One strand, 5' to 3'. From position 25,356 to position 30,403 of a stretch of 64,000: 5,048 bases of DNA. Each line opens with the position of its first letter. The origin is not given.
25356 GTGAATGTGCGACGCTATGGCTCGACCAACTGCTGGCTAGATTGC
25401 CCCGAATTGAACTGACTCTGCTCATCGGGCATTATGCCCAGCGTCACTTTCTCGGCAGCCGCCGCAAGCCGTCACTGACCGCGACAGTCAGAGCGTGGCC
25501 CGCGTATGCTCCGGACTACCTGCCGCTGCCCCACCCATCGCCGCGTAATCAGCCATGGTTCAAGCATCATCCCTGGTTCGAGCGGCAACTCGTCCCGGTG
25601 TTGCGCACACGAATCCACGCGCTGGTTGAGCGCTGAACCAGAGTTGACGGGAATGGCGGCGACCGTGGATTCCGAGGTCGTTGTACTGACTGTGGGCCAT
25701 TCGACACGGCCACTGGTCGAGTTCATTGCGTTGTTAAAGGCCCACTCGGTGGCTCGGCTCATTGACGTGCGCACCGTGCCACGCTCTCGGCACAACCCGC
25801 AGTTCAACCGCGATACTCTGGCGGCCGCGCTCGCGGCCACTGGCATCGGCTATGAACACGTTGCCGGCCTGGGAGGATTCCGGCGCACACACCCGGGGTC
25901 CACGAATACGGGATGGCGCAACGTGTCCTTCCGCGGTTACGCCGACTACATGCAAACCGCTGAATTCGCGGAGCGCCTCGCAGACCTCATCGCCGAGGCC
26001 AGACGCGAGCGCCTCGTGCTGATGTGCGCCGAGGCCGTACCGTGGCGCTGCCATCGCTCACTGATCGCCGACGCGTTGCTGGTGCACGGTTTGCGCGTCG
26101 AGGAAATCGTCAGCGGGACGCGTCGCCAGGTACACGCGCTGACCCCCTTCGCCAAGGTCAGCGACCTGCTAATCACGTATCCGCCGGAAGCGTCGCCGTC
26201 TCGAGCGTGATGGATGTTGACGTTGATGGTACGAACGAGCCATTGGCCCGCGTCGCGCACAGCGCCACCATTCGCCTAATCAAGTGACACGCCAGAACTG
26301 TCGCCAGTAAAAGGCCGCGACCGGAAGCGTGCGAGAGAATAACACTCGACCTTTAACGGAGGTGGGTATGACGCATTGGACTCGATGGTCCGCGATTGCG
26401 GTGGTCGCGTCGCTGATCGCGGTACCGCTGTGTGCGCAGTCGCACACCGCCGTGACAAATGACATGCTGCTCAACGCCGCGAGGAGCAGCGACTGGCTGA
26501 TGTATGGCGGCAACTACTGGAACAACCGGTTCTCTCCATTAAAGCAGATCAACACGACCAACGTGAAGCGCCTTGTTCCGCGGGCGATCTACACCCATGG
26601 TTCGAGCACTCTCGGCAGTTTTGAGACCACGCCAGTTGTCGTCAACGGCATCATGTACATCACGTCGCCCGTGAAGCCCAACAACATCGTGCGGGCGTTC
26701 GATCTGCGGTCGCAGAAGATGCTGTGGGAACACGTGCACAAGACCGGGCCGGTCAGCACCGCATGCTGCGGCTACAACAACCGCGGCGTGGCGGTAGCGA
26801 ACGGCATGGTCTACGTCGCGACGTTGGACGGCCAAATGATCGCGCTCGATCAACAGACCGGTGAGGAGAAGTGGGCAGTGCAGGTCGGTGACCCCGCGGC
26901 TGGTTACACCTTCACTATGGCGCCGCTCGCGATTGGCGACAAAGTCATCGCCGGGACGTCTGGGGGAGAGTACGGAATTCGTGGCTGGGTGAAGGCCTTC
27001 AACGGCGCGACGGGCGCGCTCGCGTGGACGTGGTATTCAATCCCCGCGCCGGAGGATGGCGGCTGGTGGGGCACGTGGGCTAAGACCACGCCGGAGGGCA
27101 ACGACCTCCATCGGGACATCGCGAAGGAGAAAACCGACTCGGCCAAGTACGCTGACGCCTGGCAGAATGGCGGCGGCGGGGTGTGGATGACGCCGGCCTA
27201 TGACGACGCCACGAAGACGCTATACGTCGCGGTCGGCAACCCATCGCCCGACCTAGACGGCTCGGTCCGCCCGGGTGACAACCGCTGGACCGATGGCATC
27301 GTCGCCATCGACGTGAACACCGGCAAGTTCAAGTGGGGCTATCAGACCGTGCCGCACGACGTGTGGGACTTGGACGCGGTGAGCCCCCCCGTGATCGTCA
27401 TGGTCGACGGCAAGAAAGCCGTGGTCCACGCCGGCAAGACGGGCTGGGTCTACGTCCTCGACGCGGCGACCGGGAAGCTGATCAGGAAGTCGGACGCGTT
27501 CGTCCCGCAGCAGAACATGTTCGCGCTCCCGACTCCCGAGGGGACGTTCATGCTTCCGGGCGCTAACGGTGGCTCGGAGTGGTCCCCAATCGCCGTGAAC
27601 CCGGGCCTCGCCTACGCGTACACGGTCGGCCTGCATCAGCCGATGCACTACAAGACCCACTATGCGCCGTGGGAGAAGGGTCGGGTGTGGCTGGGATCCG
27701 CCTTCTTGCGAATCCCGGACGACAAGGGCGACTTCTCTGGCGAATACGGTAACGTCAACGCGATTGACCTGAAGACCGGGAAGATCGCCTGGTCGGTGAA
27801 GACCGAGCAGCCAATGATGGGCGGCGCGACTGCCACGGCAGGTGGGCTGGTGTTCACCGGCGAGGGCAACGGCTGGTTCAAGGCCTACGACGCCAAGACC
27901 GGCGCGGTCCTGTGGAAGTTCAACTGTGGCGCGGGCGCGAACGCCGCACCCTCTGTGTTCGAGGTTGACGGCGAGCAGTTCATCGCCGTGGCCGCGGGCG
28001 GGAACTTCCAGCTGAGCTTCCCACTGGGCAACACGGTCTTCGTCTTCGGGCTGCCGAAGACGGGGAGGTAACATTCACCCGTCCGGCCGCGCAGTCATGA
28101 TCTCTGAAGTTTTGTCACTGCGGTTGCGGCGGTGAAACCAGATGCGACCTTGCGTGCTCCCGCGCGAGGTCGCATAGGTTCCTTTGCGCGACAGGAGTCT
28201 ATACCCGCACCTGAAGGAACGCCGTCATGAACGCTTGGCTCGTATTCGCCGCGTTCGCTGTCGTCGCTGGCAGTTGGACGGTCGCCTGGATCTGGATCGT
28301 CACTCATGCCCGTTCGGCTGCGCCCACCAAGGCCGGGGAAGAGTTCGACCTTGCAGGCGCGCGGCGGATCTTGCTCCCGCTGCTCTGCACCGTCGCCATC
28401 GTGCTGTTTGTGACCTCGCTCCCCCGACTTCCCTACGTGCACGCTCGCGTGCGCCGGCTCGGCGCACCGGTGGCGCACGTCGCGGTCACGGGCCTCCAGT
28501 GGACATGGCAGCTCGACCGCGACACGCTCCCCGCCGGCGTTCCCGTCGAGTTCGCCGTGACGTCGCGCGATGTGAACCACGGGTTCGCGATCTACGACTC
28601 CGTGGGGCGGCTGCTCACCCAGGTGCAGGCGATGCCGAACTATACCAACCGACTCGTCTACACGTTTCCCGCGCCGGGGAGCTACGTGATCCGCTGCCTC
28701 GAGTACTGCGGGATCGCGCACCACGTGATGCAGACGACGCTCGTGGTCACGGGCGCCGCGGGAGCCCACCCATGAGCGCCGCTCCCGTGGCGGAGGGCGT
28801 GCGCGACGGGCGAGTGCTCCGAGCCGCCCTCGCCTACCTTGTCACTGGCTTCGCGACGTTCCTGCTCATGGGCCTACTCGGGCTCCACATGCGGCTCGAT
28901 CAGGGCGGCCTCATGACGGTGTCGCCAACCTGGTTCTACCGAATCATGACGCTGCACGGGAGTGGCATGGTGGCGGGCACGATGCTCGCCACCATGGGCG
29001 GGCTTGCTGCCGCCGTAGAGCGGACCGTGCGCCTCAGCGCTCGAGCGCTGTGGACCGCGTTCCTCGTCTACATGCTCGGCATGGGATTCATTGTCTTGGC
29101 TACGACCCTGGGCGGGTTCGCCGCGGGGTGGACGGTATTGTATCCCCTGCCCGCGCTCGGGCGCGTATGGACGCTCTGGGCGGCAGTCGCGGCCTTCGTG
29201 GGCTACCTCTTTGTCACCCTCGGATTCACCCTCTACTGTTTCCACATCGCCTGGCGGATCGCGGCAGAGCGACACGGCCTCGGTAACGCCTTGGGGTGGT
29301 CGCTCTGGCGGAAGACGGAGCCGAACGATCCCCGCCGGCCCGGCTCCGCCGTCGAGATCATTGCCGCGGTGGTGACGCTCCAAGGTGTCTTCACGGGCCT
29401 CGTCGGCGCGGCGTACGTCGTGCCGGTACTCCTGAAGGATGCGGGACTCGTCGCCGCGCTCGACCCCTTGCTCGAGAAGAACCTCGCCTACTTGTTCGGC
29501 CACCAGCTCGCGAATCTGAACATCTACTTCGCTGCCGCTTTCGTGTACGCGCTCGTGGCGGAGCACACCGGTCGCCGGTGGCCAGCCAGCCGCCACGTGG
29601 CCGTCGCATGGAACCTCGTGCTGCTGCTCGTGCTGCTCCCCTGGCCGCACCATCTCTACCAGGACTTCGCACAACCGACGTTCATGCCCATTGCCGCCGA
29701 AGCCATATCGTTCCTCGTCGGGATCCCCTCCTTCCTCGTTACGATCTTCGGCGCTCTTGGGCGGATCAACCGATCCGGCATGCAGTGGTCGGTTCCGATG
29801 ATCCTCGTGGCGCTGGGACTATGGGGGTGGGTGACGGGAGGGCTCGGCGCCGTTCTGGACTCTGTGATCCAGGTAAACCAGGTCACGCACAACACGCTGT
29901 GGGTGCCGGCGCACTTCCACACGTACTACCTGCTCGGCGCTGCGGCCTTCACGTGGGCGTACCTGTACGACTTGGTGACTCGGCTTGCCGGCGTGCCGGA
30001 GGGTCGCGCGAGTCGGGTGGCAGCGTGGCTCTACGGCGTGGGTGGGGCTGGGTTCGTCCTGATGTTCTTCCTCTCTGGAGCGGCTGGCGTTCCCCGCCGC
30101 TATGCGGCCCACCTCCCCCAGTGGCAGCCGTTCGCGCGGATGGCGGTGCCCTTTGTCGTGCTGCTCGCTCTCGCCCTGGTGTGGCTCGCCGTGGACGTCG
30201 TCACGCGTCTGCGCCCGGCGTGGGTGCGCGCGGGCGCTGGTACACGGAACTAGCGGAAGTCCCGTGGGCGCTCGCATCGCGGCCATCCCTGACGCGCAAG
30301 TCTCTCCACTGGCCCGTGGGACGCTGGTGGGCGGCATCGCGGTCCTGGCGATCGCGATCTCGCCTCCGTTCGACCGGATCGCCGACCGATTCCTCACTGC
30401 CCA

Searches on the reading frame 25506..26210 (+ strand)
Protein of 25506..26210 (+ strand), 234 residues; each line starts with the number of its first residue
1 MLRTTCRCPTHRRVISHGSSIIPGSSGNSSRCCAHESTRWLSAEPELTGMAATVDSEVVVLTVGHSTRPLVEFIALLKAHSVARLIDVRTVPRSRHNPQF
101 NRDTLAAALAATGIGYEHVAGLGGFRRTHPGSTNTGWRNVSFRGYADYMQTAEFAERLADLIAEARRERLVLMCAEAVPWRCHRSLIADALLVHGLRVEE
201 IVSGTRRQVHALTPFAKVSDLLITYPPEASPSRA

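Call 15: search_protein_families(library=pfam, proteins=[window:25506-26210:+], max_evalue=0.01)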
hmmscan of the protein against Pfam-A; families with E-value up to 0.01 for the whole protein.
window:25506-26210:+ (234 aa): 2 families
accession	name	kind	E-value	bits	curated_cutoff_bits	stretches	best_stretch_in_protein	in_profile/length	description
PF04343.18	DUF488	-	1.3e-32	113.4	22.2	1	71-191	3-121/121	Domain of unknown function DUF488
PF22751.1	DUF488-N3a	-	1.6e-05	25.6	27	1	134-192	56-115/118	Active DUF488-N3 subclade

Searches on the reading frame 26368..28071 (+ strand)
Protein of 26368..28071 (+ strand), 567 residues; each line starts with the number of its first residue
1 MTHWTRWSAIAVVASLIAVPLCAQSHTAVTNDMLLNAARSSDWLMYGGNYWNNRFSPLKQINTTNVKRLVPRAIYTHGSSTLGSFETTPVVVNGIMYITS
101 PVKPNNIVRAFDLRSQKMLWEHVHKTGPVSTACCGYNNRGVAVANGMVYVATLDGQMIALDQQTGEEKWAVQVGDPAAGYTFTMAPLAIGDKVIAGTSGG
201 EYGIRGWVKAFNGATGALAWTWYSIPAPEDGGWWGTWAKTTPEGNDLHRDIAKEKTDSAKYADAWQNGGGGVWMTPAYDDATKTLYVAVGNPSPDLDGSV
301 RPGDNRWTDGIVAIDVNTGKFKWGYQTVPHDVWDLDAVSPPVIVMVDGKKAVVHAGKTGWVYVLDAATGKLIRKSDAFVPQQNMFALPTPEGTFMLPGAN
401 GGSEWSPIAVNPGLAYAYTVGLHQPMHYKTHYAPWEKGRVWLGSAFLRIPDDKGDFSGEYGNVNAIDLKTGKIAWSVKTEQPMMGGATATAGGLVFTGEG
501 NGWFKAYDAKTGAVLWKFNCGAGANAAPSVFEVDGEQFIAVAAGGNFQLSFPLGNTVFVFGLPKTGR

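Call 15: search_protein_families(library=pfam, proteins=[window:26368-28071:+], max_evalue=0.01)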
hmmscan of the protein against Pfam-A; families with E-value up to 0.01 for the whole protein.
window:26368-28071:+ (567 aa): 5 families
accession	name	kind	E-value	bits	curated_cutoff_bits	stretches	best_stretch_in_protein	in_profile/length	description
PF01011.28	PQQ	-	3.6e-70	237.8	26.7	2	43-374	1-337/595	Glucose/ethanol/alcohol dehydrogenase, beta-propeller domain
PF13360.13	PQQ_2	-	2.6e-28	99.7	27.6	2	92-221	32-143/233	Outer membrane protein assembly factor BamB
PF13570.13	Beta-prop_ACSF4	-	3.7e-17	63.2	133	2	461-533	29-144/329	Beta-alanine-activating enzyme, beta-propeller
PF23414.1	Beta-prop_EML_2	-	0.00032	20.6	90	0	106-174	20-80/266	Echinoderm microtubule-associated protein second beta-propeller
PF23727.1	Beta-prop_FAM234A_B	-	0.0019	17.2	26.4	0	105-172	51-117/467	FAM234A/B beta-propeller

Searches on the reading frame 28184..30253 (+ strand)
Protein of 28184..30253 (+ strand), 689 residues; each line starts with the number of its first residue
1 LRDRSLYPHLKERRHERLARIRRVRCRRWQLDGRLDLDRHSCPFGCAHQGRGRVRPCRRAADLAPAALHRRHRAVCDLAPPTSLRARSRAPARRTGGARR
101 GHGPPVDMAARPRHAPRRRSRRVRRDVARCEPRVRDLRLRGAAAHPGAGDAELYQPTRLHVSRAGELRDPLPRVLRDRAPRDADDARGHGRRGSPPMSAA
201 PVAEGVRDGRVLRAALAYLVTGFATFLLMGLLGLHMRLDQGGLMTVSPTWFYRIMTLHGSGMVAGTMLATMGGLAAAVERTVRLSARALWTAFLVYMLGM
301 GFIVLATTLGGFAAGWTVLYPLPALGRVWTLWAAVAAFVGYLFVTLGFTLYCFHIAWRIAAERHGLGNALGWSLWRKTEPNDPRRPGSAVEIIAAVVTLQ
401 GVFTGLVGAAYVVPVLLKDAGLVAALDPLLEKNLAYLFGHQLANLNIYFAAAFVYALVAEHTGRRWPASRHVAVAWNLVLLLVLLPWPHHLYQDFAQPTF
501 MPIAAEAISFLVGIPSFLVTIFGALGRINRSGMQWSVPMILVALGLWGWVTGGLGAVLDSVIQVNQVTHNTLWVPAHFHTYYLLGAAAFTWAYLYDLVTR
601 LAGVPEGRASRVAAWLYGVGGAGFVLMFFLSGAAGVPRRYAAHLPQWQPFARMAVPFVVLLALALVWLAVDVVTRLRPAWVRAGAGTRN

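Call 15: search_protein_families(library=pfam, proteins=[window:28184-30253:+], max_evalue=0.01)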
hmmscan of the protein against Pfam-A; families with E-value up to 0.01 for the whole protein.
window:28184-30253:+ (689 aa): 1 family
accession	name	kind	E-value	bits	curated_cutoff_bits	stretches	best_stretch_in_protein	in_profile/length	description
PF00115.25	COX1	-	5.7e-47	161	34.8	1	214-656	2-432/436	Cytochrome C and Quinol oxidase polypeptide I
